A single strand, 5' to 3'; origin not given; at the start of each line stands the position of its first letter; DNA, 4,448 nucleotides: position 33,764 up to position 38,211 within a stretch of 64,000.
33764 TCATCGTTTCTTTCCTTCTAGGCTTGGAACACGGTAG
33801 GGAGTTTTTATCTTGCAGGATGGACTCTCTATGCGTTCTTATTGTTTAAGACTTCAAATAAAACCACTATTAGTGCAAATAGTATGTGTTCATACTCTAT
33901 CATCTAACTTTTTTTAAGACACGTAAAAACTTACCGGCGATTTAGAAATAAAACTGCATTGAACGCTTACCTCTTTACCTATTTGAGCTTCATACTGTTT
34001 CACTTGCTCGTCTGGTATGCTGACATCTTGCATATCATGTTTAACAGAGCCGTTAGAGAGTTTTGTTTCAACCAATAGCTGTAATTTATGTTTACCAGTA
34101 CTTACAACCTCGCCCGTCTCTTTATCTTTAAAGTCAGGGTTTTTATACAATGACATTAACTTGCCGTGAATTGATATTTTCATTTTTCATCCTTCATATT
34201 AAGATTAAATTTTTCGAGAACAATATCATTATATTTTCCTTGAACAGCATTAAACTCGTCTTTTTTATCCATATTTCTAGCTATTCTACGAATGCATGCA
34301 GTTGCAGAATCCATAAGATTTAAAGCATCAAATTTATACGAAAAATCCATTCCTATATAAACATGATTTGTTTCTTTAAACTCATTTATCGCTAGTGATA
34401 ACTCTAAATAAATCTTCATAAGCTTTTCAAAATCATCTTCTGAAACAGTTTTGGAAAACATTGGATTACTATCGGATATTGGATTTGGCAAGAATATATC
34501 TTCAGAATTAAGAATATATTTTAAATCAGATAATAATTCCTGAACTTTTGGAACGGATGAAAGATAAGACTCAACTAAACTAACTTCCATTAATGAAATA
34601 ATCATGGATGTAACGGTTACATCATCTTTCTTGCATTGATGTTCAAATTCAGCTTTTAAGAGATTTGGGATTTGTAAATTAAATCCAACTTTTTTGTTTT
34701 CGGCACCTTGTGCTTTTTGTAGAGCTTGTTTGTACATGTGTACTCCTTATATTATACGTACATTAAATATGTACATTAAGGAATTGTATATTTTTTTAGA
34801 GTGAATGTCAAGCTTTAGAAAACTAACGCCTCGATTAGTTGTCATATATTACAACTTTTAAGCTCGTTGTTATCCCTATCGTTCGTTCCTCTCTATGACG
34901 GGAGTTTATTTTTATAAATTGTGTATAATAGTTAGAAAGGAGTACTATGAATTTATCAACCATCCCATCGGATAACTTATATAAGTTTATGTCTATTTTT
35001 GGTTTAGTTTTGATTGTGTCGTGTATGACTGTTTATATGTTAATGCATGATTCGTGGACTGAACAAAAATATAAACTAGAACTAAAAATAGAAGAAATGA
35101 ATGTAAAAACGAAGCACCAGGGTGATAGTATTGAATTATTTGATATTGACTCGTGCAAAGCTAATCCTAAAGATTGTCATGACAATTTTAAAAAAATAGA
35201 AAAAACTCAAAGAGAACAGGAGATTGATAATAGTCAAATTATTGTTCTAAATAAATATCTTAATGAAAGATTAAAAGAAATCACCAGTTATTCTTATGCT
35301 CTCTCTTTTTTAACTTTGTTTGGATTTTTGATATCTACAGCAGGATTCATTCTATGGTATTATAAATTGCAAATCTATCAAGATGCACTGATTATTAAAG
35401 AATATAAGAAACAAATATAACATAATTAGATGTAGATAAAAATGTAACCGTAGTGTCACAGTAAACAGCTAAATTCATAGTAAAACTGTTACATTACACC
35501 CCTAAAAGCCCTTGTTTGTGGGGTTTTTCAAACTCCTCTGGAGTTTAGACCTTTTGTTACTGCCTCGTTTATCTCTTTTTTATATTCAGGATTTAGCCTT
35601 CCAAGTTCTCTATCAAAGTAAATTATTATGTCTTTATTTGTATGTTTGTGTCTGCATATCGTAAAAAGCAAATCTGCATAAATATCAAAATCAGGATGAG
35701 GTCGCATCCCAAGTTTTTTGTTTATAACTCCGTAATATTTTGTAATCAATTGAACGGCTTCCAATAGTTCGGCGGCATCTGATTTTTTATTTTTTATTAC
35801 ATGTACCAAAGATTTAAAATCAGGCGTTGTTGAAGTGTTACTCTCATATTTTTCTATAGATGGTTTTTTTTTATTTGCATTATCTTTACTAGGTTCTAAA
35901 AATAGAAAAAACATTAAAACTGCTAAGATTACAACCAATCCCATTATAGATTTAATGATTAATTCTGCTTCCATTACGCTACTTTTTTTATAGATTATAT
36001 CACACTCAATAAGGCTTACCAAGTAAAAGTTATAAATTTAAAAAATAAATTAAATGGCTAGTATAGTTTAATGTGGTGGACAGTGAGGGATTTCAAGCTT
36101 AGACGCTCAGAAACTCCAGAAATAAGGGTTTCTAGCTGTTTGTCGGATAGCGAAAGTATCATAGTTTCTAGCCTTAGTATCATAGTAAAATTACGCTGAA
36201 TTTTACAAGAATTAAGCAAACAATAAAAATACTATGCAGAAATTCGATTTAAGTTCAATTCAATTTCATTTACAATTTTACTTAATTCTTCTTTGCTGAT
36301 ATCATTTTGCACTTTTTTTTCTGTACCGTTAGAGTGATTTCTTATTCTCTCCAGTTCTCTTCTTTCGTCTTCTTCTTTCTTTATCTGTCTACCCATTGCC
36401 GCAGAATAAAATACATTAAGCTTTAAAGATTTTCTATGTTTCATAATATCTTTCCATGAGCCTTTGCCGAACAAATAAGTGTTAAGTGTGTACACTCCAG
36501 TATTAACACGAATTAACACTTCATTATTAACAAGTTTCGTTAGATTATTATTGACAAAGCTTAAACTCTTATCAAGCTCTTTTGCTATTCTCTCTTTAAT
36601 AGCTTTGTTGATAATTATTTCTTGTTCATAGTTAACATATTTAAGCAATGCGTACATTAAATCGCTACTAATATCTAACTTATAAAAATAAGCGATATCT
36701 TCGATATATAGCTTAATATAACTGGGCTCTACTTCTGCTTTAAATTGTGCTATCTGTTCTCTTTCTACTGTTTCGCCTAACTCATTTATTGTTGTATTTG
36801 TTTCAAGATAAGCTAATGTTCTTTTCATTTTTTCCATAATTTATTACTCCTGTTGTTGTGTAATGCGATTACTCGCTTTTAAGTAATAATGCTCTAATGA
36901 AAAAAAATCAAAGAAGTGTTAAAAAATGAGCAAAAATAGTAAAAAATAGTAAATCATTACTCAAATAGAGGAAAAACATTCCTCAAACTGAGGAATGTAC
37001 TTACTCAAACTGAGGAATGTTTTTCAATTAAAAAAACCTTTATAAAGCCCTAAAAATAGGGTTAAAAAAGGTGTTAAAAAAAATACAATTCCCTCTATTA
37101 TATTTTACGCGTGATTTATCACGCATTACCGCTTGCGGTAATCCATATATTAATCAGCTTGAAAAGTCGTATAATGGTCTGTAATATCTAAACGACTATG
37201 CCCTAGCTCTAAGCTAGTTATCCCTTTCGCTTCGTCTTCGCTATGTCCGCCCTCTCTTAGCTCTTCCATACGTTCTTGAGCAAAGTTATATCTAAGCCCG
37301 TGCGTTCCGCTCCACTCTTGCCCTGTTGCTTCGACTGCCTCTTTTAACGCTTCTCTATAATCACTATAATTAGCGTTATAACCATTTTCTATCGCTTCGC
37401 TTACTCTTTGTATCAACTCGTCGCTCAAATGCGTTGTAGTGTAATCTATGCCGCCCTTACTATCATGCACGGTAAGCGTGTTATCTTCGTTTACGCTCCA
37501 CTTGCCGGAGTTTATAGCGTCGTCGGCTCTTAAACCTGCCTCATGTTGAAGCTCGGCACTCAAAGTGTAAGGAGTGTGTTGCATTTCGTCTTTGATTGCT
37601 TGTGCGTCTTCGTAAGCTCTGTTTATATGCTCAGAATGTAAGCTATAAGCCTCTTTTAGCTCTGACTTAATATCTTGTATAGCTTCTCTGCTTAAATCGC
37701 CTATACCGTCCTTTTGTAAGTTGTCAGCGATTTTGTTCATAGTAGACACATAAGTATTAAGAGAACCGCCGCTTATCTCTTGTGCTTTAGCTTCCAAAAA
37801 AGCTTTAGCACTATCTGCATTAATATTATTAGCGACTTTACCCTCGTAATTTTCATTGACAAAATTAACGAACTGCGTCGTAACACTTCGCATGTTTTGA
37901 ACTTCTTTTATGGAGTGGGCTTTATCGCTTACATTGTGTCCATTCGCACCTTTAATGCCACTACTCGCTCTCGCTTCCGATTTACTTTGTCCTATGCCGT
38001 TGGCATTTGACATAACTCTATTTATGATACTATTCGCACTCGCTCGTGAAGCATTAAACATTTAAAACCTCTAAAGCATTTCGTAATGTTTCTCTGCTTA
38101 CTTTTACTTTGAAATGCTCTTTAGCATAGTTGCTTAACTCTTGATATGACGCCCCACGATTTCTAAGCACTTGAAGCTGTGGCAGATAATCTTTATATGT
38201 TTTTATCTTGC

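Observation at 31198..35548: Element A: integration into the 3' end of a protein-coding gene, with symmetric internal arm repeats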

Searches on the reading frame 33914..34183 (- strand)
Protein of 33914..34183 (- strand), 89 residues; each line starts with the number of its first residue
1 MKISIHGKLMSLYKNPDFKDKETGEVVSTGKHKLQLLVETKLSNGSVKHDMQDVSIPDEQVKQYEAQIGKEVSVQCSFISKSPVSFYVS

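Call 9: search_protein_families(library=pfam, proteins=[window:33914-34183:-], max_evalue=0.01)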
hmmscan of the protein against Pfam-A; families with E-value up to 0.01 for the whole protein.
window:33914-34183:- (89 aa): 0 families

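Call 17: search_protein_families(library=phrogs, proteins=[window:33914-34183:-], max_evalue=0.01)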
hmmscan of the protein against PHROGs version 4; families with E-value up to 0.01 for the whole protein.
window:33914-34183:- (89 aa): 0 families

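Call 37: find_homologous_proteins(query=window:33914-34183:-)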
Query window:33914-34183:- (89 aa): 52 proteins with E <= 0.001 among 52 candidates.
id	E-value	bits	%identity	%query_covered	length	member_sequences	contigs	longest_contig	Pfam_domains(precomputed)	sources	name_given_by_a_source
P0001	1.4e-49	183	99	100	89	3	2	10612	-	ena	-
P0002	1.4e-44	167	89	100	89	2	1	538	-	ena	-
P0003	1.3e-43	164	87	100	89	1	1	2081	-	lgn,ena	-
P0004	2.6e-43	163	88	100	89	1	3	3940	-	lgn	-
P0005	7.3e-41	155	82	100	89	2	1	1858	-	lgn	-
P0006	2.3e-40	154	79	100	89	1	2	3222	-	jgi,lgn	jgi:hypothetical protein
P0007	1.1e-39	152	76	100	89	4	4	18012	-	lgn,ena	-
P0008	1.9e-39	151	80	100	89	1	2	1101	-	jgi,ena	-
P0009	3.6e-39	150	78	100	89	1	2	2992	-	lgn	-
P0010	5.2e-39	149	82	100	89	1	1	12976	-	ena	-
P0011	1.3e-38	148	79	100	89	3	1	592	-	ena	-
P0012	1.5e-38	148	76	99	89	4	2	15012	-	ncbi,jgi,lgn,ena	-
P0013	1.8e-38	148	80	100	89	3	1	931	-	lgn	-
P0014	3.7e-38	147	80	100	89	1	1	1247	-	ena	-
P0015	3.3e-37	144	76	100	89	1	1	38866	-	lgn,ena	-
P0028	2.2e-34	135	74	100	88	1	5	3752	-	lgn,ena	-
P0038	1.8e-30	122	68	99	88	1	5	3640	-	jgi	jgi:hypothetical protein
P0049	1.5e-25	106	56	100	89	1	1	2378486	-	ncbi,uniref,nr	ncbi:hypothetical protein FJR48_09020 [Sulfurimonas lithotrophica]|uniref:Uncharacterized protein n=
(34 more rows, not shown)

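Call 41: search_protein_families(library=padloc, proteins=[window:33914-34183:-], max_evalue=0.01)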
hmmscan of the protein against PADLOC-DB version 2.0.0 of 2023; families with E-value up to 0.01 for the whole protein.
window:33914-34183:- (89 aa): 0 families

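Call 44: predict_structure(alignment_id=A1)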
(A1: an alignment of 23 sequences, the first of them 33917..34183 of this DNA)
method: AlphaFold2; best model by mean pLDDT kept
length: 89 residues; sequences in the alignment: 23
mean_pLDDT: 82.5   pTM: 0.64
mean pLDDT of the five models: 82.5, 81.8, 77.7, 77.5, 73.7
residues with pLDDT >= 90: 35; 70-90: 39; 50-70: 14; < 50: 1
segments of 3 or more residues with pLDDT < 50: none
pLDDT, mean of each block of 10 residues (from residue 1): 86 81 74 91 90 89 92 79 58
secondary structure, 60 per line:
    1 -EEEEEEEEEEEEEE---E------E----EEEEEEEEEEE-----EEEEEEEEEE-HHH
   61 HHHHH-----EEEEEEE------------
elements in order: E2-15 E31-41 E47-56 H58-65 E71-77

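Call 46: fold_search(model_id=the predicted structure, library=pdb)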
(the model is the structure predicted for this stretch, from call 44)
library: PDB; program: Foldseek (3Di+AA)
matches with E <= 10: 812; with E <= 0.001: 0
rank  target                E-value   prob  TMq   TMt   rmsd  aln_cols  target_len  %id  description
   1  7d8j_B                1.8e-02  1.00  0.53  0.49   6.3        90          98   16  S. aureus SsbB with 5-FU (released 2020-12-23)
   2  5yyu_C                2.5e-02  1.00  0.50  0.45   4.8        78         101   17  Crystal structure of Staphylococcus aureus single-stranded DNA-binding protein SsbB (released 2018-08-15)
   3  7dep_B                2.6e-02  1.00  0.49  0.43   6.0        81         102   16  S. aureus SsbB with 5-FU (released 2020-12-23)
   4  3vdy_A                3.7e-02  1.00  0.49  0.44   6.0        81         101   18  B. subtilis SsbB/ssDNA (released 2012-03-14)
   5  5yyu_A                3.9e-02  1.00  0.51  0.44   4.9        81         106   14  Crystal structure of Staphylococcus aureus single-stranded DNA-binding protein SsbB (released 2018-08-15)
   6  5xgt_B                4.3e-02  1.00  0.49  0.42   6.7        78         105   15  Crystal structure of the N-terminal domain of Staphylococcus aureus single-stranded DNA-binding protein SsbA at 1.82 a (released 2017-08-09)
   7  7ym1_B                5.4e-02  1.00  0.49  0.43   6.0        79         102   16  Structure of SsbA protein in complex with the anticancer drug 5-fluorouracil (released 2023-08-02)
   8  5xgt_A                7.2e-02  1.00  0.54  0.47   3.9        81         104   14  Crystal structure of the N-terminal domain of Staphylococcus aureus single-stranded DNA-binding protein SsbA at 1.82 a (released 2017-08-09)
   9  7d8j_A                8.5e-02  0.99  0.49  0.40   6.7        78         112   17  S. aureus SsbB with 5-FU (released 2020-12-23)
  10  6bhw_A                9.0e-02  0.99  0.49  0.44   6.0        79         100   15  B. subtilis SsbA (released 2018-12-19)
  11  8gw5_B                9.5e-02  0.99  0.48  0.43   6.2        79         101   15  Crystal structure of SaSsbA complexed with glycerol (released 2023-09-20)
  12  4gs3                  1.1e-01  0.97  0.42  0.41   3.9        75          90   11  Dimeric structure of the N-terminal domain of PriB protein from Thermoanaerobacter tencongensis solved ab initio (released 2012-09-19)
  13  3eiv_D                1.1e-01  0.93  0.38  0.35   6.4        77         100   18  Crystal Structure of Single-stranded DNA-binding protein from Streptomyces coelicolor (released 2009-09-08)
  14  8uzt_B                1.3e-01  0.99  0.51  0.46   3.7        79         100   10  Mitochondrial single-stranded binding protein bound to DNA (released 2024-08-21)
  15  1sru_A                1.4e-01  0.89  0.37  0.34   6.8        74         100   15  Crystal structure of full length E. coli SSB protein (released 2004-08-03)
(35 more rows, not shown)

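Call 76: find_encoding_contigs(protein=P0028, flank=6000, max_places=6)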
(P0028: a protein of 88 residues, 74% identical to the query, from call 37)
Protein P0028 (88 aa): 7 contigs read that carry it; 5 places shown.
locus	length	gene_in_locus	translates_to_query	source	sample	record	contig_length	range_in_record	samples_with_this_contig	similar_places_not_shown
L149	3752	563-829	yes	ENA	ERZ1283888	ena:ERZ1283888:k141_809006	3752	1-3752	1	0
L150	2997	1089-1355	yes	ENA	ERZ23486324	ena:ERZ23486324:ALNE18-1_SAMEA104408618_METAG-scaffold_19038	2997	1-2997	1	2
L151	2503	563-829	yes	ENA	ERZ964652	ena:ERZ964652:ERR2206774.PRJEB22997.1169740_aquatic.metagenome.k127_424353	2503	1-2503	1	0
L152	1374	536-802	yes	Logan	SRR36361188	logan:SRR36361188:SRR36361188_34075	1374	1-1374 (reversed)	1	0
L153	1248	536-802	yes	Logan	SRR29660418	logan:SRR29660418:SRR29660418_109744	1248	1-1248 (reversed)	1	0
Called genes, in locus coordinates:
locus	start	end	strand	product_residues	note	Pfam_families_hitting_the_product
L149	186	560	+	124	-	-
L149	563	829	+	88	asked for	-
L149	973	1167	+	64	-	-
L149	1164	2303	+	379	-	PF05840:Phage_GPA, PF23343:REP_ORF2-G2P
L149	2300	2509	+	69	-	-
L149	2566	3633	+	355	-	PF00589:Phage_integrase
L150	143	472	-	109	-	-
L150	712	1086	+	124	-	-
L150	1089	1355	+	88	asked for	-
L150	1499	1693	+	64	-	-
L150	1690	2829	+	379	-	PF05840:Phage_GPA, PF23343:REP_ORF2-G2P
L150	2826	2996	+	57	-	?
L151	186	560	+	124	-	-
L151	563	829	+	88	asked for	-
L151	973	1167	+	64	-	-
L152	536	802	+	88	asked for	-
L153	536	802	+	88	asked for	-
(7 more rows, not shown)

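Call 77: find_encoding_contigs(protein=P0038, flank=6000, max_places=6)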
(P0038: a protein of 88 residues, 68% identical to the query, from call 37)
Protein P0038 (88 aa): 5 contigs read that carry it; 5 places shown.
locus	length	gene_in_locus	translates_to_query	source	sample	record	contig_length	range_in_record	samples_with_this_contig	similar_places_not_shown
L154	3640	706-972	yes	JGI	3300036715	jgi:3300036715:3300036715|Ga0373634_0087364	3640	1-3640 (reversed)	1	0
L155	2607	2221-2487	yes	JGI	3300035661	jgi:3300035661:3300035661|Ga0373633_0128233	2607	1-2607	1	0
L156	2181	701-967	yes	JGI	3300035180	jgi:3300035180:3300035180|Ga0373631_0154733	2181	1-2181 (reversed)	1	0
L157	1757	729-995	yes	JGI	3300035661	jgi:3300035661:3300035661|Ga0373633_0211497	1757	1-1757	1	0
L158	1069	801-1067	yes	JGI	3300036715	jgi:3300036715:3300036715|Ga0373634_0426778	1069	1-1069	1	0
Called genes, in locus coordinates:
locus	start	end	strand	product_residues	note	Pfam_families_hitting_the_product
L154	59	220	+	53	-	-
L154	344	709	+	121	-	-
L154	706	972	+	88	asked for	-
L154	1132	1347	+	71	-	-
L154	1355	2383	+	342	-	PF05840:Phage_GPA, PF23343:REP_ORF2-G2P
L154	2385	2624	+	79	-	-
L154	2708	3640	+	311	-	?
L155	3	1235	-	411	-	?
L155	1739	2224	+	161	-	-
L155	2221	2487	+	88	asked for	-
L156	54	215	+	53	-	-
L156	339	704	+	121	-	-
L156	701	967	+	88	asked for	-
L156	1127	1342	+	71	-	-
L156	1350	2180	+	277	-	?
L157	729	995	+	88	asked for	-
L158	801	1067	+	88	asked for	?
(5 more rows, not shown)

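Call 79: find_encoding_contigs(protein=P0049, flank=6000, max_places=2)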
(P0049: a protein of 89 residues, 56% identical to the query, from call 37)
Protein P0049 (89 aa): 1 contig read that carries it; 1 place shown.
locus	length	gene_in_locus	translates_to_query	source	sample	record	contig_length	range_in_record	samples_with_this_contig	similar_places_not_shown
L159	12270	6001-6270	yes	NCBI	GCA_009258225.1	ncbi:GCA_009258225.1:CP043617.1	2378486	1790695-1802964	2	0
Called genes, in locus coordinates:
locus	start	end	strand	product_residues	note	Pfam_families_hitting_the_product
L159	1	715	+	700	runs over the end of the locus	PF03477:ATP-cone, PF13597:NRDD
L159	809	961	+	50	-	PF13597:NRDD (weak)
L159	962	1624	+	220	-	PF04055:Radical_SAM, PF13353:Fer4_12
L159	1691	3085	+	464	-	PF00753:Lactamase_B, PF23023:Anti-Pycsar_Apyc1 (weak), PF12706:Lactamase_B_2 (faint), PF16661:Lactamase_B_6, PF10996:Beta-Casp, PF07521:RMMBL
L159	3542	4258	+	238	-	-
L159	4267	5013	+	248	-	-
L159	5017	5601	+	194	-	-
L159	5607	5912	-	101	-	PF21983:NikA-like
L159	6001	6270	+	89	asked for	-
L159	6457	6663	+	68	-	-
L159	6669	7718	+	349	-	PF05840:Phage_GPA, PF23343:REP_ORF2-G2P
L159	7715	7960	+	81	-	-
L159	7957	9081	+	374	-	PF14659:Phage_int_SAM_3, PF00589:Phage_integrase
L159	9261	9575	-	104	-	PF00137:ATP-synt_C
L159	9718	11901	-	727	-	PF01138:RNase_PH, PF03725:RNase_PH_C, PF03726:PNPase, PF01138:RNase_PH, PF00013:KH_1, PF00575:S1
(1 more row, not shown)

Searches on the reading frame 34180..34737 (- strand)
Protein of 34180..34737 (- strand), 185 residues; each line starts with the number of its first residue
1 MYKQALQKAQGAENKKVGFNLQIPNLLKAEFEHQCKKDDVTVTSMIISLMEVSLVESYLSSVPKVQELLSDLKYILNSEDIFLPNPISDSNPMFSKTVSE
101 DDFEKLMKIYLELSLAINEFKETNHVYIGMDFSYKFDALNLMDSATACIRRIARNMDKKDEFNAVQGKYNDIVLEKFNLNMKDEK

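Call 9: search_protein_families(library=pfam, proteins=[window:34180-34737:-], max_evalue=0.01)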
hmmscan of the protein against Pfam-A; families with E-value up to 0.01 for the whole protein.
window:34180-34737:- (185 aa): 0 families

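Call 17: search_protein_families(library=phrogs, proteins=[window:34180-34737:-], max_evalue=0.01)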
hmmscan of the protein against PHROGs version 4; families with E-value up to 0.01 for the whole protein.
window:34180-34737:- (185 aa): 1 family
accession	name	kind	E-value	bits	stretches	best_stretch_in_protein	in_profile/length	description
phrog_582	-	transcription regulation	5.6e-05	24.4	1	5-54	46-95/105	Arc-like repressor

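Call 40: search_protein_families(library=ncbifam, proteins=[window:34180-34737:-], max_evalue=0.01)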
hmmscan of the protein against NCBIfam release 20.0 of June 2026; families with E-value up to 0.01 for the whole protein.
window:34180-34737:- (185 aa): 0 families

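Call 41: search_protein_families(library=padloc, proteins=[window:34180-34737:-], max_evalue=0.01)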
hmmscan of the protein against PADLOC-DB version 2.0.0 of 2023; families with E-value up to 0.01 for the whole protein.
window:34180-34737:- (185 aa): 0 families

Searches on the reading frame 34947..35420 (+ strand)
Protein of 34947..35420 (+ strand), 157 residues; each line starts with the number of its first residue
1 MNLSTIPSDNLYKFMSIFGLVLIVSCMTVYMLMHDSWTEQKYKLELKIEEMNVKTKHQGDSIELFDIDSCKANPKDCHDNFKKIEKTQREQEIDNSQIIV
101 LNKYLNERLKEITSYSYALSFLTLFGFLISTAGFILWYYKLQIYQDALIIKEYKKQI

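Call 9: search_protein_families(library=pfam, proteins=[window:34947-35420:+], max_evalue=0.01)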
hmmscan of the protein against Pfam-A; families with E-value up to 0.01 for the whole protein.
window:34947-35420:+ (157 aa): 0 families

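Call 17: search_protein_families(library=phrogs, proteins=[window:34947-35420:+], max_evalue=0.01)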
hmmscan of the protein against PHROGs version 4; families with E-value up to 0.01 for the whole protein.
window:34947-35420:+ (157 aa): 1 family
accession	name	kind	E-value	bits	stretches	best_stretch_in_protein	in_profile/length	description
phrog_22147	-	unknown function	0.0014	19.6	1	90-128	14-52/57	-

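Call 40: search_protein_families(library=ncbifam, proteins=[window:34947-35420:+], max_evalue=0.01)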
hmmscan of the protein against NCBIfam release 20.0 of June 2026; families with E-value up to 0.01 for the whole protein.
window:34947-35420:+ (157 aa): 0 families

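Call 41: search_protein_families(library=padloc, proteins=[window:34947-35420:+], max_evalue=0.01)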
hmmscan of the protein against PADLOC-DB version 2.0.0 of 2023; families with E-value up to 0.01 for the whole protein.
window:34947-35420:+ (157 aa): 0 families

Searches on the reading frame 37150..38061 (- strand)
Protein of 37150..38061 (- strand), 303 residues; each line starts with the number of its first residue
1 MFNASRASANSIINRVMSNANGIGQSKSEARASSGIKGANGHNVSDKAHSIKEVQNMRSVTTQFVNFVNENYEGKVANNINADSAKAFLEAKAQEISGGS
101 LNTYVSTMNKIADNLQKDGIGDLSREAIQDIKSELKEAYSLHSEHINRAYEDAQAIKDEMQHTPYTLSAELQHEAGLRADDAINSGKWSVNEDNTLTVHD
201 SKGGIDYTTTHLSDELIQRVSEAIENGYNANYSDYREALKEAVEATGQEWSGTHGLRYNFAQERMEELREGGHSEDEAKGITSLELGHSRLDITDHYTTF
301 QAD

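Call 9: search_protein_families(library=pfam, proteins=[window:37150-38061:-], max_evalue=0.01)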
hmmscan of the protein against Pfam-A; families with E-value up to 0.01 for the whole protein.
window:37150-38061:- (303 aa): 1 family
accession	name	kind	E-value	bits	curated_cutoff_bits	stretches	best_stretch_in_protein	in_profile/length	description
PF00589.27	Phage_integrase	-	0.0015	18.8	27.1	0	154-299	16-167/172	Phage integrase family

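Call 41: search_protein_families(library=padloc, proteins=[window:37150-38061:-], max_evalue=0.01)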
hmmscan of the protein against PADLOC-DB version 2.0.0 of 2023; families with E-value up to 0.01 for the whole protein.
window:37150-38061:- (303 aa): 0 families
